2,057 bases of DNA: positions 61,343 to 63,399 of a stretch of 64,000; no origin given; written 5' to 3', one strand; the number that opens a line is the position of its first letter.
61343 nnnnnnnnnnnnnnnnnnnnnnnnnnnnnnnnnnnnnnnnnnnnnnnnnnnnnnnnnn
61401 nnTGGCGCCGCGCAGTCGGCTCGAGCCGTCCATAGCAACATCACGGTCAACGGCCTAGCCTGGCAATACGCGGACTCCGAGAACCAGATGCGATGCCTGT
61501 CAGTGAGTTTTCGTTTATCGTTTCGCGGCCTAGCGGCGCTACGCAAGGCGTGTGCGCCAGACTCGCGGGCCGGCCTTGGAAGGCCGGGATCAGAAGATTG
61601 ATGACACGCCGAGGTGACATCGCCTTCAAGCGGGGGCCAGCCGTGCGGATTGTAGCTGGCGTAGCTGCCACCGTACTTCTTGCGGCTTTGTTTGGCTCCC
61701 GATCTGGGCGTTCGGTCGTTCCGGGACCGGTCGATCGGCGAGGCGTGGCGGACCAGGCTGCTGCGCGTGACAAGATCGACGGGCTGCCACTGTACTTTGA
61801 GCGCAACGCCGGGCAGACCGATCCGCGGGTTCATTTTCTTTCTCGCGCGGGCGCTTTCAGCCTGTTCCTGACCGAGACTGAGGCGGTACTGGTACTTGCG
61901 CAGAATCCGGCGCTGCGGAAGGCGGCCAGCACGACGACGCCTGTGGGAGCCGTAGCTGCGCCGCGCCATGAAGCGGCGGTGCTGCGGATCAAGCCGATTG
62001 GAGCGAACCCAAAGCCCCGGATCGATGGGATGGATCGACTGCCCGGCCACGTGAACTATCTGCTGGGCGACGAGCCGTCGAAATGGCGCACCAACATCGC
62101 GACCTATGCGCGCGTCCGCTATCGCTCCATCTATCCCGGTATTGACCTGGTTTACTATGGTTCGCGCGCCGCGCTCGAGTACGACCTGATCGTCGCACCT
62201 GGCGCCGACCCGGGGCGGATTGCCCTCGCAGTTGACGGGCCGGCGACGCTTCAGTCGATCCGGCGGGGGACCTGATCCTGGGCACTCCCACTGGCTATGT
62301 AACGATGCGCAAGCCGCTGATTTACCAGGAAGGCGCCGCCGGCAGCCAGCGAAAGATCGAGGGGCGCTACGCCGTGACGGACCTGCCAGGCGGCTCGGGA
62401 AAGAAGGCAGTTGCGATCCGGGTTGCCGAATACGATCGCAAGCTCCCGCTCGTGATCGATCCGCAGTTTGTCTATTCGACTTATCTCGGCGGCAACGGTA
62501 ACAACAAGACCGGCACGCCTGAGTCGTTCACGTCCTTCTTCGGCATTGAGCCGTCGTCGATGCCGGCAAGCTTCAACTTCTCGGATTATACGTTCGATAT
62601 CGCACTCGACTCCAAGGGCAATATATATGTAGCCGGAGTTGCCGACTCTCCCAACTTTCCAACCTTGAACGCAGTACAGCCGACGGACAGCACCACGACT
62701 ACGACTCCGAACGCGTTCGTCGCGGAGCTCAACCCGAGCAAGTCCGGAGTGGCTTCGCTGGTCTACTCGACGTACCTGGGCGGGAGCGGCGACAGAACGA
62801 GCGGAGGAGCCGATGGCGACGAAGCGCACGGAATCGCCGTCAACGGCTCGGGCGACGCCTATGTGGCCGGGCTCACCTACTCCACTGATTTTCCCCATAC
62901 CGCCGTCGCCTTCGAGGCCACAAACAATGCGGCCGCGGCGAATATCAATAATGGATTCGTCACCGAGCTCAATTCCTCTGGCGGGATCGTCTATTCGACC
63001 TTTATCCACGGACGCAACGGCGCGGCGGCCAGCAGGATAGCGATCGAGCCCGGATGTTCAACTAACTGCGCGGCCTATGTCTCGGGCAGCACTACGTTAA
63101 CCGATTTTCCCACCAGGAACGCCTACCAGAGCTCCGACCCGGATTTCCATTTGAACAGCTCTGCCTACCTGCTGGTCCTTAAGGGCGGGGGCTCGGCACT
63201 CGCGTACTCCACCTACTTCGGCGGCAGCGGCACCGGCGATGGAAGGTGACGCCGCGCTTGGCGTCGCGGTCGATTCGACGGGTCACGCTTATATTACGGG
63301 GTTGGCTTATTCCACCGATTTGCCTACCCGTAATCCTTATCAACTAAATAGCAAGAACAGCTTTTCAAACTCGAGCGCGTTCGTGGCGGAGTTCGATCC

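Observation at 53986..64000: One DUF2961/GH172-like jelly-roll domain deployed on three different scaffolds in a surface-protein locus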

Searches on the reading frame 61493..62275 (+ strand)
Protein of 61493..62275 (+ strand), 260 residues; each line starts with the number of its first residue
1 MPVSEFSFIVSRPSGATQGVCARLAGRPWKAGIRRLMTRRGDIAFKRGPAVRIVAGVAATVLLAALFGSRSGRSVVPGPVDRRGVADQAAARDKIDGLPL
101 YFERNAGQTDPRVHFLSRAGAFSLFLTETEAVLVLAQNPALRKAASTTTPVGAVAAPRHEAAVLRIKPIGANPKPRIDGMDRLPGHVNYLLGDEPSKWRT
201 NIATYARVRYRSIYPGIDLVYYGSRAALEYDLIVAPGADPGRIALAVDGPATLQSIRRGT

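Call 4: search_protein_families(library=pfam, proteins=[window:61493-62275:+], max_evalue=0.1)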
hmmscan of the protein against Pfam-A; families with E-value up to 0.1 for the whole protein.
window:61493-62275:+ (260 aa): 1 family
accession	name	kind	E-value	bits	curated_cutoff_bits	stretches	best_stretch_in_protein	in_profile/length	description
PF25778.1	DUF7948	-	2.5e-40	139.2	27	1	102-254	1-151/214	Domain of unknown function (DUF7948)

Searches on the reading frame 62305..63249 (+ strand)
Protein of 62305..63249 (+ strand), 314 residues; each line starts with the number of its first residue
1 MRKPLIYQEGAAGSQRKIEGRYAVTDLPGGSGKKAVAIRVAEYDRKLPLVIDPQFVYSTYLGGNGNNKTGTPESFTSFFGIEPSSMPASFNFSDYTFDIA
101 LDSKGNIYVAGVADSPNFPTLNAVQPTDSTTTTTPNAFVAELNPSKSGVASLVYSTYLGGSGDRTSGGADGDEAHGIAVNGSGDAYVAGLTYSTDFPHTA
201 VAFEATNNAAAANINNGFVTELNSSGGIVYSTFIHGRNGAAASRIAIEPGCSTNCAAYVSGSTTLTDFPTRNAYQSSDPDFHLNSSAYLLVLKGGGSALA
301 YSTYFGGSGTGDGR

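Call 4: search_protein_families(library=pfam, proteins=[window:62305-63249:+], max_evalue=0.1)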
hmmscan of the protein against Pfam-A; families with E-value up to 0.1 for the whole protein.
window:62305-63249:+ (314 aa): 3 families
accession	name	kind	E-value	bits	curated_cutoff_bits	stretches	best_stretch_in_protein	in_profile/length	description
PF06739.17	SBBP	-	1.3e-11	44.7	20.5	2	93-119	12-38/38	Beta-propeller repeat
PF25778.1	DUF7948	-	1.2e-05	25.9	27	1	2-53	170-213/214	Domain of unknown function (DUF7948)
PF01436.27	NHL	-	0.0025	18.2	20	0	173-188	3-18/28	NHL repeat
